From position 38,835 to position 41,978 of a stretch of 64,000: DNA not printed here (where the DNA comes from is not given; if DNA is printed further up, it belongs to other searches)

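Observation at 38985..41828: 947-aa signal-peptide, polytopic membrane protein with a C-terminal type-II PI4-kinase-like catalytic core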

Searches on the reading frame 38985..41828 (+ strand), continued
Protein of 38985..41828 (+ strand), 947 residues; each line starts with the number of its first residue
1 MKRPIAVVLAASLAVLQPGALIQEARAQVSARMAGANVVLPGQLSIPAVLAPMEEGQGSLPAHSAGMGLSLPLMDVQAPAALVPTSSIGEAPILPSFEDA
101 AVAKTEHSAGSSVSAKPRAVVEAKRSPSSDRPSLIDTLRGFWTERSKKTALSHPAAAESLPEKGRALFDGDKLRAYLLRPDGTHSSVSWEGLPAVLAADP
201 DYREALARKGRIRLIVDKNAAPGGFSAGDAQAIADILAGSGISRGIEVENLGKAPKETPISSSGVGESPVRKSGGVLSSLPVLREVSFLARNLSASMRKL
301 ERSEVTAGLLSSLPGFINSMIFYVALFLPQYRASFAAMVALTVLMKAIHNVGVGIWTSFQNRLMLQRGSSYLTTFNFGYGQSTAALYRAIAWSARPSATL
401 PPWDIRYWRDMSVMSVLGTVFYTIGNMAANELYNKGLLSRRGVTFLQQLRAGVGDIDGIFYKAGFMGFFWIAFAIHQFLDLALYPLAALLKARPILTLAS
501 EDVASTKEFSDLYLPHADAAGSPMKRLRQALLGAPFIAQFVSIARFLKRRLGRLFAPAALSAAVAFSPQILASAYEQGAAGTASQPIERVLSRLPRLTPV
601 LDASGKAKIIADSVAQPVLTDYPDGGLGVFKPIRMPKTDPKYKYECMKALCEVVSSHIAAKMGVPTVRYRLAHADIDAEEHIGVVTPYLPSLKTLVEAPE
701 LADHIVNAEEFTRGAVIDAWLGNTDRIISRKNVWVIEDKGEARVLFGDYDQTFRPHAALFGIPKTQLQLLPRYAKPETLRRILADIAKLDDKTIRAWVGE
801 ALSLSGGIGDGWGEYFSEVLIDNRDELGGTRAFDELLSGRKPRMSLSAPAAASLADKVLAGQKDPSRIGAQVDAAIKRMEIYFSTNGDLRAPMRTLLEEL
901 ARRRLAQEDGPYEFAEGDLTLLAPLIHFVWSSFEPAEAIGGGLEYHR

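Call 61: search_protein_families(library=pfam, proteins=[L018:9442-11889:+, L018:11879-12949:+, L018:2676-5828:+, L013:203-2524:+, L013:2517-3344:+, L016:2602-4035:+, L016:532-2562:-, L020:3930-5210:-, L012:2818-5880:+], max_evalue=0.001)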
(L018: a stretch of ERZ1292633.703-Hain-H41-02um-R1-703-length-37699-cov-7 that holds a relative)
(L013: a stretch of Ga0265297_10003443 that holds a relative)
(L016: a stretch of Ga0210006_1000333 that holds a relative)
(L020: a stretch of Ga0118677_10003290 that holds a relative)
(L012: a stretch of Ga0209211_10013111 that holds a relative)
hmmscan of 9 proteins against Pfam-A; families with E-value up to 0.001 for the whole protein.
L018:9442-11889:+ (815 aa): 2 families
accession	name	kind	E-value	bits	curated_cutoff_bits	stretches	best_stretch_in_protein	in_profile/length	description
PF00128.31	Alpha-amylase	-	1.7e-48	166.4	22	1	19-401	3-363/446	Alpha amylase, catalytic domain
PF09985.14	Glucodextran_C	-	9e-11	42.1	22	1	632-811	20-202/228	C-terminal binding-module, SLH-like, of glucodextranase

L018:11879-12949:+ (356 aa): 0 families

L018:2676-5828:+ (1050 aa): 3 families
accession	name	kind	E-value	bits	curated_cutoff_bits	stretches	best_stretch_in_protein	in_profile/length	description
PF06202.20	GDE_C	-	2.9e-90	303.3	21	1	635-999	6-348/367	Amylo-alpha-1,6-glucosidase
PF02446.23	Glyco_hydro_77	-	1.8e-32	113.2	25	1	187-444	1-261/465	4-alpha-glucanotransferase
PF17167.11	Glyco_hydro_94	-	0.00046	19.5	27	1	707-854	119-254/420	Glycosyl hydrolase 94 superfamily, catalytic domain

L013:203-2524:+ (773 aa): 1 family
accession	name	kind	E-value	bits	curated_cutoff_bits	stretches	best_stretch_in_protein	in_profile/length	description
PF00528.27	BPD_transp_1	-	1.2e-16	61.5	26.4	1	567-761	4-173/184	Binding-protein-dependent transport system inner membrane component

L013:2517-3344:+ (275 aa): 1 family
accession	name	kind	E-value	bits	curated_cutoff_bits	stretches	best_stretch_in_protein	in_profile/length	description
PF00528.27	BPD_transp_1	-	1.8e-20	73.9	26.4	1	83-258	1-173/184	Binding-protein-dependent transport system inner membrane component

L016:2602-4035:+ (477 aa): 1 family
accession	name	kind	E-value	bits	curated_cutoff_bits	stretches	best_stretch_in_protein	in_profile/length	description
PF00474.23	SSF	-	6.4e-09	35.6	22.8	1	41-329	4-303/406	Sodium:solute symporter family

L016:532-2562:- (676 aa): 0 families

L020:3930-5210:- (426 aa): 0 families

L012:2818-5880:+ (1020 aa): 1 family
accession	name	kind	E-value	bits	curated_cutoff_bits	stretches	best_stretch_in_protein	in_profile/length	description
PF00128.31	Alpha-amylase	-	2.3e-08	34.2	22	1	456-717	31-249/446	Alpha amylase, catalytic domain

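Call 65: search_solved_structures(query=A7, max_evalue=10, show_alignments=2)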
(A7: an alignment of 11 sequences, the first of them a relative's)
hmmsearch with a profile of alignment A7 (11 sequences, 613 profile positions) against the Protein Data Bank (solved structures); distinct sequences matched with E-value up to 10: 5.
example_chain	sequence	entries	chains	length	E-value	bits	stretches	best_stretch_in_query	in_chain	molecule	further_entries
7aoi_BB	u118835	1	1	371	0.19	13.8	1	89-190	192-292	mL68,mL68,mL68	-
5fj8_G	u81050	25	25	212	0.52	12.4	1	337-371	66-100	DNA-DIRECTED RNA POLYMERASE III SUBUNIT RPC8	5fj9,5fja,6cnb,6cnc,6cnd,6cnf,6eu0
2ckz_B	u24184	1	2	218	0.54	12.3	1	337-371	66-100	DNA-DIRECTED RNA POLYMERASE III 25 KD POLYPEPTIDE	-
7ane_y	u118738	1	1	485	3.3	9.7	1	48-172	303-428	mS43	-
8dbs_X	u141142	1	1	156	3.3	9.7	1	76-184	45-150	ATP synthase subunit b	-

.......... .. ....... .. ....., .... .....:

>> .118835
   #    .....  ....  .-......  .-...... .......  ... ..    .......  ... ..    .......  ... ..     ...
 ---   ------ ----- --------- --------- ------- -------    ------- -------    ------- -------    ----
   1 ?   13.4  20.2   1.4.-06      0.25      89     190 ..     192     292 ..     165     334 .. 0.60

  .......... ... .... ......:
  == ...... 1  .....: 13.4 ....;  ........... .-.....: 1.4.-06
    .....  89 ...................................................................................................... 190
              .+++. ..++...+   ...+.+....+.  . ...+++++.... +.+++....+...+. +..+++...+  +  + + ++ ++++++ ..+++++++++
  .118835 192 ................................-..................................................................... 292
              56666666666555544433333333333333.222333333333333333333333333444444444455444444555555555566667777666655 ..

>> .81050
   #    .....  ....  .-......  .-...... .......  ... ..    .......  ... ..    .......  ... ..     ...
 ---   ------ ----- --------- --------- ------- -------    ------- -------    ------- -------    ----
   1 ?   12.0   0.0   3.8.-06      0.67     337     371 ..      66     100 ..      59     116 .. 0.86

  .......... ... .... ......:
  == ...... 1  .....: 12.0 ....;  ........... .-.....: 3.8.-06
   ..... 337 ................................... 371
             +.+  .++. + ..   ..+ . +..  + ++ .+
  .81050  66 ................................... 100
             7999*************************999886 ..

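Call 67: search_protein_families(library=ncbifam, proteins=[P0011, P0030, P0047, P0065, L018:9442-11889:+, L018:7437-9455:+], max_evalue=0.01)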
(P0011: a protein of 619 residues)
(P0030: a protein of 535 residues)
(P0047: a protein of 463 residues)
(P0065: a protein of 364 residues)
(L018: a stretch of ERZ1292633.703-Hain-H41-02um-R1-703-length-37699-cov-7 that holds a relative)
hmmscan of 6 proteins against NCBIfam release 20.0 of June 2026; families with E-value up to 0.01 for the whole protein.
P0011 (619 aa): 0 families

P0030 (535 aa): 0 families

P0047 (463 aa): 0 families

P0065 (364 aa): 0 families

L018:9442-11889:+ (815 aa): 38 families (the best 25 are shown)
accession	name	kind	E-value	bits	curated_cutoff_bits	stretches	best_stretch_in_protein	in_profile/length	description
NF007051.0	PRK09505.1-1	equivalog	8.4e-32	110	864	2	14-135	200-328/686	alpha-amylase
NF007060.0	PRK09505.2-5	equivalog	4.1e-30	104.4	790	2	8-134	190-323/690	alpha-amylase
NF007058.0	PRK09505.2-3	equivalog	1.1e-28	99.8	897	2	9-135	206-339/742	alpha-amylase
NF051899.1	BetGalacBglAAgro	equivalog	2.1e-28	99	900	1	48-262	24-210/537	beta-galactosidase BglA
NF007052.0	PRK09505.1-2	equivalog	3.3e-26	91.7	749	1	9-135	185-318/677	alpha-amylase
NF041090.1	Cyc-maltodext_AglB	equivalog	3.4e-26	92.1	540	1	44-435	57-379/470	cyclomaltodextrinase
NF007059.0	PRK09505.2-4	equivalog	4.9e-26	91.2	865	1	9-135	185-318/683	alpha-amylase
TIGR02456.1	treS_nterm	equivalog_domain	1.3e-25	90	678.35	1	48-251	24-202/539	maltose alpha-D-glucosyltransferase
NF008051.0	PRK10785.1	equivalog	1.2e-24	86.5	568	2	41-135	168-253/607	maltodextrin glucosidase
NF006970.0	PRK09441.1-3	equivalog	7.7e-24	84.2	516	1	54-386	60-353/466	alpha-amylase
NF007053.0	PRK09505.1-3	equivalog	2.7e-23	82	1269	1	9-134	187-319/687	alpha-amylase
NF041321.1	Alpha-amyl_MalA_Halo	equivalog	9e-23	80.5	875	2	49-138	279-360/666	alpha-amylase MalA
NF007057.0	PRK09505.2-2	equivalog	1.6e-22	79.5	931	1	9-135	195-328/694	alpha-amylase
NF007054.0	PRK09505.1-4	equivalog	2.4e-22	79.1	1385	1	9-135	185-318/676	alpha-amylase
NF008183.0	PRK10933.1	subfamily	3.7e-21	75.4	535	1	48-249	29-203/551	alpha,alpha-phosphotrehalase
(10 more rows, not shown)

L018:7437-9455:+ (672 aa): 43 families (the best 25 are shown)
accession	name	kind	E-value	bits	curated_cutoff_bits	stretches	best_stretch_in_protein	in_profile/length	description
NF041090.1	Cyc-maltodext_AglB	equivalog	1.8e-34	119.4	540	1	194-667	58-454/470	cyclomaltodextrinase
NF008051.0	PRK10785.1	equivalog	8.9e-33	113.3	568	2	191-380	169-343/607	maltodextrin glucosidase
NF041321.1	Alpha-amyl_MalA_Halo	equivalog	1.5e-29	102.9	875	2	201-516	282-558/666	alpha-amylase MalA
TIGR02456.1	treS_nterm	equivalog_domain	4.8e-29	101.3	678.35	2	197-379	24-204/539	maltose alpha-D-glucosyltransferase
TIGR02403.1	trehalose_treC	equivalog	6.2e-27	94.5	799.05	2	195-374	21-195/544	alpha,alpha-phosphotrehalase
TIGR02402.1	trehalose_TreZ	equivalog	6.7e-27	94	538.8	2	197-278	108-189/545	malto-oligosyltrehalose trehalohydrolase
TIGR02401.1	trehalose_TreY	equivalog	1.8e-26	92.6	498.65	2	199-277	14-92/838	malto-oligosyltrehalose synthase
NF007060.0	PRK09505.2-5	equivalog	2.9e-25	88.4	790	2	158-276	185-323/690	alpha-amylase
NF051899.1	BetGalacBglAAgro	equivalog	5.3e-25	87.8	900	2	197-376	24-201/537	beta-galactosidase BglA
NF008183.0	PRK10933.1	subfamily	6.9e-23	81.1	535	1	197-377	29-205/551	alpha,alpha-phosphotrehalase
NF007059.0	PRK09505.2-4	equivalog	2.3e-20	72.5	865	2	163-276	185-317/683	alpha-amylase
NF006970.0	PRK09441.1-3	equivalog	2.3e-19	69.4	516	1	209-507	66-353/466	alpha-amylase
NF007058.0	PRK09505.2-3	equivalog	4.9e-19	67.9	897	2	152-276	195-338/742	alpha-amylase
NF007053.0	PRK09505.1-3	equivalog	6.9e-19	67.5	1269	1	159-276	183-319/687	alpha-amylase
NF011083.0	PRK14510.1-2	equivalog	9.4e-19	66.4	1322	2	187-391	210-400/1186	bifunctional glycogen debranching protein GlgX/4-alpha-glucanotransferase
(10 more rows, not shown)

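Call 83: find_encoding_contigs(protein=P0030, flank=8000, max_places=2)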
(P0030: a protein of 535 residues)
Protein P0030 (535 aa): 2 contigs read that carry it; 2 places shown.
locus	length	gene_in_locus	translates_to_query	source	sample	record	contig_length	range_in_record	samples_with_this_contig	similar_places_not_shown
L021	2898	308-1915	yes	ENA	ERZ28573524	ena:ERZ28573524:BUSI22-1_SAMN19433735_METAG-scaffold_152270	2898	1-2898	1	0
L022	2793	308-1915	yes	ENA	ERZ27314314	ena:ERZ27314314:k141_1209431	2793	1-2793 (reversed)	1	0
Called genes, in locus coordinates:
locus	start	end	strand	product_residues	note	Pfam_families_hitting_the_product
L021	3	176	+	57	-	?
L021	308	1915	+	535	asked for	-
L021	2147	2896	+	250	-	?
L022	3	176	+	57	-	?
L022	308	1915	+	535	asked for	-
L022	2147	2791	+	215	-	?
